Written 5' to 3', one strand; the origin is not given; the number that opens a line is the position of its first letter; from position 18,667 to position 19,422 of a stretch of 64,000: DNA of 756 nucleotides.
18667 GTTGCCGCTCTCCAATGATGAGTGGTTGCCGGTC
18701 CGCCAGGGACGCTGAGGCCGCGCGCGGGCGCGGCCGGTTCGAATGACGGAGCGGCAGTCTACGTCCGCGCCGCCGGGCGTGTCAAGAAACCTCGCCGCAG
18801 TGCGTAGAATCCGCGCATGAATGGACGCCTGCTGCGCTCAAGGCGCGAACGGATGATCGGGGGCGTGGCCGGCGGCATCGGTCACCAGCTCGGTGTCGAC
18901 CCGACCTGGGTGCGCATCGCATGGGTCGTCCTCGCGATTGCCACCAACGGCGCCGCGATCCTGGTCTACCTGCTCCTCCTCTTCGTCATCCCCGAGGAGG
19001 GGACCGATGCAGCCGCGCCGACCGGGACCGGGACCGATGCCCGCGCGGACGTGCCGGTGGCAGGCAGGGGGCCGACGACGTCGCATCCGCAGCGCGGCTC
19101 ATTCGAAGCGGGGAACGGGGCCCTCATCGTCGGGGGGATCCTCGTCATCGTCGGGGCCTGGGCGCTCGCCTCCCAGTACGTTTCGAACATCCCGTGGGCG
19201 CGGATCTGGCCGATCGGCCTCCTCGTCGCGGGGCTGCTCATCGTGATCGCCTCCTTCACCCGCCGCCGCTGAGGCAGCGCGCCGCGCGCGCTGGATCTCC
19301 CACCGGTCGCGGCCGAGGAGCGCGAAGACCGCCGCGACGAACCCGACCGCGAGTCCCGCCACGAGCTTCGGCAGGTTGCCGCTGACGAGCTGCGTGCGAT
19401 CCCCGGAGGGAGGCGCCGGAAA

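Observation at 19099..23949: Giant dual GT-C glycosyltransferase with a beta-propeller inserted into a PMT-like module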

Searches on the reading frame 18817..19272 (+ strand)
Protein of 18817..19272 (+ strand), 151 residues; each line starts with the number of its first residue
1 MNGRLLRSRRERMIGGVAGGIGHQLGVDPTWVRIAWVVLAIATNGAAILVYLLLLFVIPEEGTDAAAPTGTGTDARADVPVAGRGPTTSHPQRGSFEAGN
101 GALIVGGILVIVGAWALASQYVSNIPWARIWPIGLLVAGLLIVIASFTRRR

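Call 8: search_protein_families(library=pfam, proteins=[window:18817-19272:+], max_evalue=0.01)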
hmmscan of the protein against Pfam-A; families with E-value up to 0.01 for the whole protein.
window:18817-19272:+ (151 aa): 1 family
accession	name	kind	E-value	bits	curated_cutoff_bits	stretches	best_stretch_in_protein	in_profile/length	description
PF04024.17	PspC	-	6e-22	77.6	25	1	4-61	2-58/58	PspC domain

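Call 37: search_protein_families(library=ncbifam, proteins=[window:18817-19272:+], max_evalue=0.01)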
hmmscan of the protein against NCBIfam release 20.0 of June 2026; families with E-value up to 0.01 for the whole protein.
window:18817-19272:+ (151 aa): 2 families
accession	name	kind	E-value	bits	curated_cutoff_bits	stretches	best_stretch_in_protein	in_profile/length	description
TIGR02978.1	phageshock_pspC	equivalog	1.4e-09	37.9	104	1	4-63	3-63/121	envelope stress response membrane protein PspC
NF007973.0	PRK10697.1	equivalog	0.00096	19.1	136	1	3-65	8-71/119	envelope stress response membrane protein PspC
